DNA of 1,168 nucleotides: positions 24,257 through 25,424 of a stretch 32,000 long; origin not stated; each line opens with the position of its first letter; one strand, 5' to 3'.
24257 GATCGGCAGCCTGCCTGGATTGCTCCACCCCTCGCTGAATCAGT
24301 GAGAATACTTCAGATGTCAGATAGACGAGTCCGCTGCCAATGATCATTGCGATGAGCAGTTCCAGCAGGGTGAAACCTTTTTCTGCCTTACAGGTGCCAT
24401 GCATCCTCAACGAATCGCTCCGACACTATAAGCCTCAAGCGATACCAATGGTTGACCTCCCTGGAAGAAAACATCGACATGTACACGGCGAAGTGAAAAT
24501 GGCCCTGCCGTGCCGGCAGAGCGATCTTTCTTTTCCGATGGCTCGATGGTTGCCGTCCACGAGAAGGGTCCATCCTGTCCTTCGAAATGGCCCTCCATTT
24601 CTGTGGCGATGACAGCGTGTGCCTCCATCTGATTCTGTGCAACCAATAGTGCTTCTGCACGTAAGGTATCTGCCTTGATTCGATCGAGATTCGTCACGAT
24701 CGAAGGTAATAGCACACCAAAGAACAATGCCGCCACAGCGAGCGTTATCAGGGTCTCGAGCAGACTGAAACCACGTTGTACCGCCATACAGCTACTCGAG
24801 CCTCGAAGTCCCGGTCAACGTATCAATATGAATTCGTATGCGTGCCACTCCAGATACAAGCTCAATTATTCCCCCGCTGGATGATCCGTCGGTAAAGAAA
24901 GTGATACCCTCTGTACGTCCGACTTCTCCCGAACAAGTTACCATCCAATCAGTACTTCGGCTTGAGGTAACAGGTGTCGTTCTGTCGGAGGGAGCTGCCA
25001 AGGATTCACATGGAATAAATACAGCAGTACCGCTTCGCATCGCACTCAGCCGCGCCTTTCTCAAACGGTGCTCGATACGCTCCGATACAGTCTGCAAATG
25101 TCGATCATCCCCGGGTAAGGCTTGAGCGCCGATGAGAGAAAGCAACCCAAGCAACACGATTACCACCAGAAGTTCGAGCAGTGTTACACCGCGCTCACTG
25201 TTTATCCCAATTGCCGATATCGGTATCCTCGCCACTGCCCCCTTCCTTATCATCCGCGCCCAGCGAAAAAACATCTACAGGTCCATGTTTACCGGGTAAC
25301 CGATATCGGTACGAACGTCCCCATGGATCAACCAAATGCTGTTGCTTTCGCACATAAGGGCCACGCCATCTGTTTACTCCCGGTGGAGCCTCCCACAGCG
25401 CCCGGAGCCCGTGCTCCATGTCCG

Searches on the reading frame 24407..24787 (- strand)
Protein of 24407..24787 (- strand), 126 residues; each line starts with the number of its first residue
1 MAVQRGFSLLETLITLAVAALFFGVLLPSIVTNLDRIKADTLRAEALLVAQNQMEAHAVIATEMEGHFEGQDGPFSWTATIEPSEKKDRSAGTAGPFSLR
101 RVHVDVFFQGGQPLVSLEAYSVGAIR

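Call 5: search_protein_families(library=pfam, proteins=[window:24407-24787:-], max_evalue=0.001)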
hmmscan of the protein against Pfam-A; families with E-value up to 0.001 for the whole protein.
window:24407-24787:- (126 aa): 1 family
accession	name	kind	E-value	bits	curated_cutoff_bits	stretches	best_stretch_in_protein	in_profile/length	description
PF07963.17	N_methyl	-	4.2e-05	23.4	21.2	1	1-27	1-27/27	Prokaryotic N-terminal methylation motif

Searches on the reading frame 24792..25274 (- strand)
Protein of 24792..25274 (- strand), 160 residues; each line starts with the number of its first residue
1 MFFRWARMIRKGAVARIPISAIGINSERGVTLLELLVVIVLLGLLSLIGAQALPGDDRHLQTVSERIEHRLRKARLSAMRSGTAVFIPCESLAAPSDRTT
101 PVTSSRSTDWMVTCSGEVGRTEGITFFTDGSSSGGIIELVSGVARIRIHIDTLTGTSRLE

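Call 5: search_protein_families(library=pfam, proteins=[window:24792-25274:-], max_evalue=0.001)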
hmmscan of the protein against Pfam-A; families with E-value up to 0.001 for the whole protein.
window:24792-25274:- (160 aa): 1 family
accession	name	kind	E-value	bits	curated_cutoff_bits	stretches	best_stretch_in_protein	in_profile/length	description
PF07963.17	N_methyl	-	6.5e-06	25.9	21.2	1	25-48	2-25/27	Prokaryotic N-terminal methylation motif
